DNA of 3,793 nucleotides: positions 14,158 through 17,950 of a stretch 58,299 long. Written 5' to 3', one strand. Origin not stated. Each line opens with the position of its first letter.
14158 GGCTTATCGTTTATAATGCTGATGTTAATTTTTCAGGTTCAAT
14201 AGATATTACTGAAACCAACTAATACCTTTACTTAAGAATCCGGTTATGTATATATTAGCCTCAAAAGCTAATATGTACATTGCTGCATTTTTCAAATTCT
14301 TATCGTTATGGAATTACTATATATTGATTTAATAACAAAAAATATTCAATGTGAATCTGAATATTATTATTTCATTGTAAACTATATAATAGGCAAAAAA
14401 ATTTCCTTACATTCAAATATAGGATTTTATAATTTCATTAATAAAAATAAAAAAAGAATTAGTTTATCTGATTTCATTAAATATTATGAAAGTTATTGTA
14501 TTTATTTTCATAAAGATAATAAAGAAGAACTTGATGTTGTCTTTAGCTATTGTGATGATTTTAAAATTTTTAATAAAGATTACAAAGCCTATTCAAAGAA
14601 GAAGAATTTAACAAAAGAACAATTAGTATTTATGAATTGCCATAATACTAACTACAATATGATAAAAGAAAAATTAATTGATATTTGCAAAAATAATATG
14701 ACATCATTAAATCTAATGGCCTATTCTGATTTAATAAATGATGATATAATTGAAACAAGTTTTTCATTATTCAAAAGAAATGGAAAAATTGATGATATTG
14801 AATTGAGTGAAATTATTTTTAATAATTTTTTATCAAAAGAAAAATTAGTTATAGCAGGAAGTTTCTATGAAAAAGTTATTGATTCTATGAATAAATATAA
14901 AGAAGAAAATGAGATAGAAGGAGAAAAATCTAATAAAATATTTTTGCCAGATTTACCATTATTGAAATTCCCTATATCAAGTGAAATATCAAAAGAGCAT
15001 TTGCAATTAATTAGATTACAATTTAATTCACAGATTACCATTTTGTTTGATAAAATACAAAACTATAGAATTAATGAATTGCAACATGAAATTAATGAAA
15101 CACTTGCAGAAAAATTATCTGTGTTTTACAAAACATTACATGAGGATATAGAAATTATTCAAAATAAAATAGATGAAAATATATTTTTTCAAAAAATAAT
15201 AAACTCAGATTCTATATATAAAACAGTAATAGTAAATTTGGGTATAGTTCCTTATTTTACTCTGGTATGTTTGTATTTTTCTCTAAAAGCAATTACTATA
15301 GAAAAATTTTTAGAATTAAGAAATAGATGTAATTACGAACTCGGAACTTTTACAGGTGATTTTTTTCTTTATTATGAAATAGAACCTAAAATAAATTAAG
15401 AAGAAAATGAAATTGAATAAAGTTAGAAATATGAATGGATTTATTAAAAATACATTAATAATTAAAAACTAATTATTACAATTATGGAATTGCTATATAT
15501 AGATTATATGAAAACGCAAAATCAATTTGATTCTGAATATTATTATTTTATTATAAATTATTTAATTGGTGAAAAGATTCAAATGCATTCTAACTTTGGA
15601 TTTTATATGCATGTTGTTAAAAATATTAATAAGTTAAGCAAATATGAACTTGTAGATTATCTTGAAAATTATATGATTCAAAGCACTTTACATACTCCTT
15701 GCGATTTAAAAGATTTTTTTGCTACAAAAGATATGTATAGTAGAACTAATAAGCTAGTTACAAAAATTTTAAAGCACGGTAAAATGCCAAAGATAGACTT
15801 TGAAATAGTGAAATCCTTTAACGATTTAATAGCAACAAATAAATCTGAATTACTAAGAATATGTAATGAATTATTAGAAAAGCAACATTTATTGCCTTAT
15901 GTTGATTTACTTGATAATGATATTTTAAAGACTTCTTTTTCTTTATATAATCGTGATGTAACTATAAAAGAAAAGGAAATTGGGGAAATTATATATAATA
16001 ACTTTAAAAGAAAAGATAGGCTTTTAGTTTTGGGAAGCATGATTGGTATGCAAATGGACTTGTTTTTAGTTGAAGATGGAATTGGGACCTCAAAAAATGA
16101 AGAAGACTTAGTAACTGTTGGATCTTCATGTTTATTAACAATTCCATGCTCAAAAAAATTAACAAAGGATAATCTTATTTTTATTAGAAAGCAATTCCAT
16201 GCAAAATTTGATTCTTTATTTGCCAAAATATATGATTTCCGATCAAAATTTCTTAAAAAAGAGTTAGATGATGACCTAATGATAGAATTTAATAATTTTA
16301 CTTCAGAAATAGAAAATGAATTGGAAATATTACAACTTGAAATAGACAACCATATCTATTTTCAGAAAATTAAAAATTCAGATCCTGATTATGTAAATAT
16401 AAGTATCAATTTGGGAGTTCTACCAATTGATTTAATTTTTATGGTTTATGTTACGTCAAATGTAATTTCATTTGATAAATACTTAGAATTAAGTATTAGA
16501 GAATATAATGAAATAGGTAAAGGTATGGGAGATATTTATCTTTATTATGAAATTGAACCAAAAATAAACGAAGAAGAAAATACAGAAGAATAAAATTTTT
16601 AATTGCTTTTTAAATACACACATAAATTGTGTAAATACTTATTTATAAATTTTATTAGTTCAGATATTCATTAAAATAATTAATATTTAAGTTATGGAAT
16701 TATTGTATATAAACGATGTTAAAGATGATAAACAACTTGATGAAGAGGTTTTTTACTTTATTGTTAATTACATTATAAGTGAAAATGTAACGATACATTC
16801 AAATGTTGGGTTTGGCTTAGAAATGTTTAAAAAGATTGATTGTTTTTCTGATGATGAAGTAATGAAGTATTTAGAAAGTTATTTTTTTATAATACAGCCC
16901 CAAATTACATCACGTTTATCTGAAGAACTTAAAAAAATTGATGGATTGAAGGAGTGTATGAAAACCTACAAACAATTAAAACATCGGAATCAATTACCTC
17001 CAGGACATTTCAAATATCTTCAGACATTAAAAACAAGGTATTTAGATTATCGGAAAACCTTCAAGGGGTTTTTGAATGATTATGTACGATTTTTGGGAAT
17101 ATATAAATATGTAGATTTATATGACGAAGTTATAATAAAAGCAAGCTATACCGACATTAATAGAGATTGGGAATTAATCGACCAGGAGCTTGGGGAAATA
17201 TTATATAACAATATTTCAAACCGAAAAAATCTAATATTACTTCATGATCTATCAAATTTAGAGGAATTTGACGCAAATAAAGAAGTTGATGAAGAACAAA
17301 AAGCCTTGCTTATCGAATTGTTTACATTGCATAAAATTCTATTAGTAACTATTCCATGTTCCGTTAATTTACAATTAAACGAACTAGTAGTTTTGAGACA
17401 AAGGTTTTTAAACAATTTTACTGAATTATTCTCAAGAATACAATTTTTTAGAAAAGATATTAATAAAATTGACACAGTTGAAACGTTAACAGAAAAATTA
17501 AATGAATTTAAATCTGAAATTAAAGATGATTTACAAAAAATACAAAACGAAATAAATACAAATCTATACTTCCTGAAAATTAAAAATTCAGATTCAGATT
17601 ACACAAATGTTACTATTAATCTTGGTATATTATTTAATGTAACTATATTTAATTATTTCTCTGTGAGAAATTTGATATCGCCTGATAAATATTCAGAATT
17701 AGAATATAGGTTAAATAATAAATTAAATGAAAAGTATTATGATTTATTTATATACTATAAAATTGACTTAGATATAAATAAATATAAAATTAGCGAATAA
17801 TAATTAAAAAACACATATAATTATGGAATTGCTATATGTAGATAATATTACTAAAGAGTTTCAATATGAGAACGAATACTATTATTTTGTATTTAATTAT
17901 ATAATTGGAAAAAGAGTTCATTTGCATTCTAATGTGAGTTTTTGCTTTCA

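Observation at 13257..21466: Candidate undescribed system: orphan protein + six tandem MELLYID-family paralogues + translationally coupled NYN RNase in one AT-rich operon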

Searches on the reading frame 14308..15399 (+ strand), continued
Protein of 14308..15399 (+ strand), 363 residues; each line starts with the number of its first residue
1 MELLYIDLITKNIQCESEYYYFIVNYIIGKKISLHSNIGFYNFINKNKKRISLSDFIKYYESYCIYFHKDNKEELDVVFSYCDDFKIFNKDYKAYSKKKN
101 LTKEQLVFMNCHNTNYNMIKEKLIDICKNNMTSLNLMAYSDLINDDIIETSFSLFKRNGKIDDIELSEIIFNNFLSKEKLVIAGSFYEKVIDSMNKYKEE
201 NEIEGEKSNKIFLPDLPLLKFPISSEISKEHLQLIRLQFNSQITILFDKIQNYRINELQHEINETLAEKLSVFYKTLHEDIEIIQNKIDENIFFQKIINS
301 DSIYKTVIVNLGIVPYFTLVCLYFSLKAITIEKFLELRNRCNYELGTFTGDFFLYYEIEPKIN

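Call 75: find_encoding_contigs(protein=P0188, flank=6000, max_places=1)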
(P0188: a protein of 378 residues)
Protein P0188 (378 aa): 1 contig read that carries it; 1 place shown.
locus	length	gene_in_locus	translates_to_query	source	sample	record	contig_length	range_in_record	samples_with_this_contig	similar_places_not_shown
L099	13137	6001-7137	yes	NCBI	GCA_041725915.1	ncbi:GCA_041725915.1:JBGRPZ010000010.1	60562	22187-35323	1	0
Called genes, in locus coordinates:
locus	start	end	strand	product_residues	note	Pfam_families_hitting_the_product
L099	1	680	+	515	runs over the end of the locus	PF14134:DUF4301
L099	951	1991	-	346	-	PF00817:IMS, PF11798:IMS_HHH (weak), PF11799:IMS_C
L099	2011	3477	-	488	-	PF00270:DEAD, PF04851:ResIII, PF00271:Helicase_C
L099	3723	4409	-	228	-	-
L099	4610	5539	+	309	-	PF00892:EamA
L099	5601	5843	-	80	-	PF09413:DUF2007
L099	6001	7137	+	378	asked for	-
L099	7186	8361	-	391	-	PF12698:ABC2_membrane_3, PF01061:ABC2_membrane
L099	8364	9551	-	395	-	PF12698:ABC2_membrane_3, PF01061:ABC2_membrane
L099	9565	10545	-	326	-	PF25919:BSH_CusB (faint), PF25917:BSH_RND, PF25973:BSH_CzcB (weak), PF25881:HH_YBHG, PF25876:HH_MFP_RND (weak), PF25954:Beta-barrel_RND_2 (weak)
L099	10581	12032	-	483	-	PF02321:OEP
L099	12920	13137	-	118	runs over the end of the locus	-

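Call 76: find_encoding_contigs(protein=P0116, flank=6000, max_places=1)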
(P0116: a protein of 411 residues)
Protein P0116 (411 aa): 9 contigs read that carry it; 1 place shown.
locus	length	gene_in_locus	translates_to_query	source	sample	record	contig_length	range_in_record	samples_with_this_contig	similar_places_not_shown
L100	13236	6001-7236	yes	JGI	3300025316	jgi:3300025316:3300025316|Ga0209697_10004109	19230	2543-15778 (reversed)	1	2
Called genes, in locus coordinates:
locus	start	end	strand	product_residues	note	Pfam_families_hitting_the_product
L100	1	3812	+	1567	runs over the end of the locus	PF00989:PAS, PF08447:PAS_3, PF08448:PAS_4, PF13426:PAS_9, PF00989:PAS, PF08448:PAS_4, PF13426:PAS_9, PF00989:PAS, +19 more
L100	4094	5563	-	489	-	PF00199:Catalase, PF06628:Catalase-rel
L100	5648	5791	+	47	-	-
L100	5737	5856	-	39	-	-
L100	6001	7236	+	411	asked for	-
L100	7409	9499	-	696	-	-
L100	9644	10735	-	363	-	PF01924:HypD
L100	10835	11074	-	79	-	PF01455:HupF_HypC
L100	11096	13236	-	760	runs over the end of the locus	PF00708:Acylphosphatase, PF07503:zf-HYPF, PF01300:Sua5_yciO_yrdC, PF17788:HypF_C, PF00814:TsaD (faint), PF22521:HypF_C_2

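Call 96: find_related_loci(query=A2, collection=viral_contigs, flank=5000)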
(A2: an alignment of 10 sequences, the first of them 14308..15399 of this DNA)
Query A2 (363 aa) in viral_contigs; peptide patterns used: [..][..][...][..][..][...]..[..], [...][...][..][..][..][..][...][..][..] (x = any residue, [..] = any of these).
176 stretches matched a pattern, but none encodes a relative of the query by tblastn (E <= 1e-3).

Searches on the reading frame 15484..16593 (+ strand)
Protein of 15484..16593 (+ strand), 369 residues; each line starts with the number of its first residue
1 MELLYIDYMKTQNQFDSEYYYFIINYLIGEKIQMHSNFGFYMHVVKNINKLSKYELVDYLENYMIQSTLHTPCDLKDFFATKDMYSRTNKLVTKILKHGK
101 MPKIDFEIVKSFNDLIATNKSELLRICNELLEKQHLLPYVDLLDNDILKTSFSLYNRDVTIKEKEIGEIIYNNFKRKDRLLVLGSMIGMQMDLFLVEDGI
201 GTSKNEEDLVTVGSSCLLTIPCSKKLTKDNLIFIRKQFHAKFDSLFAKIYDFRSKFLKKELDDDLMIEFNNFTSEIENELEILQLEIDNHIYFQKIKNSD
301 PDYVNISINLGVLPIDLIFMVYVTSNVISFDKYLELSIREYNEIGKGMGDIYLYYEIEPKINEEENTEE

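Call 3: search_protein_families(library=pfam, proteins=[window:15484-16593:+], max_evalue=1)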
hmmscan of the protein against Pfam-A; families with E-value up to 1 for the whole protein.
window:15484-16593:+ (369 aa): 1 family
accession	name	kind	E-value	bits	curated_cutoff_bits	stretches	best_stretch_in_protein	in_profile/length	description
PF08593.16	Mug135_C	-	0.2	12.4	23.8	1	45-66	38-59/82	Mug135-like, C-terminal domain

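Call 4: search_protein_families(library=padloc, proteins=[window:15484-16593:+], max_evalue=1)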
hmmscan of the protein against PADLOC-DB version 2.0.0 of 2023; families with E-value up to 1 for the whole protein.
window:15484-16593:+ (369 aa): 0 families

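Call 5: search_protein_families(library=ncbifam, proteins=[window:15484-16593:+], max_evalue=1)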
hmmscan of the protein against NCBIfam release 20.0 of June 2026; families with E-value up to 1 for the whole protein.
window:15484-16593:+ (369 aa): 1 family
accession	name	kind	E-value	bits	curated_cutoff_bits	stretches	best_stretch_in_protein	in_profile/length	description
NF002948.0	PRK03606.1-1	equivalog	0.02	14.8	275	1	105-151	9-55/160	ureidoglycolate lyase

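Call 9: search_protein_families(library=phrogs, proteins=[window:15484-16593:+], max_evalue=1)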
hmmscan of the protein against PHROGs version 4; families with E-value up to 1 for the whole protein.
window:15484-16593:+ (369 aa): 2 families
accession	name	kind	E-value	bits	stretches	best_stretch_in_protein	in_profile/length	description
phrog_20448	-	unknown function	0.053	14.6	0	120-159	5-43/66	-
phrog_24426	-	unknown function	0.069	14.1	1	161-192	13-44/58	-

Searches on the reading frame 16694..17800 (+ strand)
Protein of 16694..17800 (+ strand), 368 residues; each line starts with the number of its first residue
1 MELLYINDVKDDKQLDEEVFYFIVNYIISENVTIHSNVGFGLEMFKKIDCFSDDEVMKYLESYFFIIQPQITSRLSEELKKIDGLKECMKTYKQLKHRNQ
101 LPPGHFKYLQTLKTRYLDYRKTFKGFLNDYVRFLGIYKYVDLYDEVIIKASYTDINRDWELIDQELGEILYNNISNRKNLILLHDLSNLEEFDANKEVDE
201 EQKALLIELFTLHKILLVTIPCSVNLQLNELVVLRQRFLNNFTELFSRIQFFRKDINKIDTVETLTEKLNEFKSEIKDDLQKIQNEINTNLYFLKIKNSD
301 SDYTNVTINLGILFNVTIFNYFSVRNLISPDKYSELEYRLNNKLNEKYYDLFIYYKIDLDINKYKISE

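Call 3: search_protein_families(library=pfam, proteins=[window:16694-17800:+], max_evalue=1)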
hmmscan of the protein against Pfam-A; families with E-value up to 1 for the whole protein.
window:16694-17800:+ (368 aa): 4 families
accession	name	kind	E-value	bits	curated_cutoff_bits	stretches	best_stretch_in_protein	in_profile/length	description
PF03961.19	FapA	-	0.0042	17.2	31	1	230-312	171-251/272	Flagellar Assembly Protein A beta solenoid domain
PF14703.12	PHM7_cyt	-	0.012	16.3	27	1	247-299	79-132/174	Cytosolic domain of 10TM putative phosphate transporter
PF05852.16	DUF848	-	0.042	14.4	25.3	1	232-286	62-114/145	Gammaherpesvirus protein of unknown function (DUF848)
PF24564.1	DUF7605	-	0.15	12.4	27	1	235-304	73-143/183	Domain of unknown function (DUF7605)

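Call 4: search_protein_families(library=padloc, proteins=[window:16694-17800:+], max_evalue=1)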
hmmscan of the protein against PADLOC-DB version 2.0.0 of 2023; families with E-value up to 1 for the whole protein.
window:16694-17800:+ (368 aa): 2 families
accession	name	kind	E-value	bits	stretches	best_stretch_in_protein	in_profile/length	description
PDLC01659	Csx20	-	0.0031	15.7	1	257-328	24-93/128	"CAS-I,CAS-III; associated"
PDLC01384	Csx20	-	0.0067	14.8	1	258-319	25-86/128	"CAS-I,CAS-III; associated"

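Call 5: search_protein_families(library=ncbifam, proteins=[window:16694-17800:+], max_evalue=1)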
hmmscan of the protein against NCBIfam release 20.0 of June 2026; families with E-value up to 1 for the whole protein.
window:16694-17800:+ (368 aa): 3 families
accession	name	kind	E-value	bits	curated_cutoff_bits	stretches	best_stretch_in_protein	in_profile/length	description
TIGR02832.1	spo_yunB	equivalog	0.012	15.2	111.9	1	257-322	75-126/204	sporulation protein YunB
TIGR00968.1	3a0106s01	subfamily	0.11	12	342.75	1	7-60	62-115/237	sulfate ABC transporter ATP-binding protein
TIGR02872.1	spore_ytvI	equivalog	0.69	9.3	198.15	0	213-294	59-139/341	sporulation integral membrane protein YtvI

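Call 9: search_protein_families(library=phrogs, proteins=[window:16694-17800:+], max_evalue=1)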
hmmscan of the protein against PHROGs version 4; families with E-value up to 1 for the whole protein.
window:16694-17800:+ (368 aa): 1 family
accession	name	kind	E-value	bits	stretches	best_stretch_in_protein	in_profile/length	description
phrog_5788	-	unknown function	0.015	16.2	1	21-54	15-46/50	-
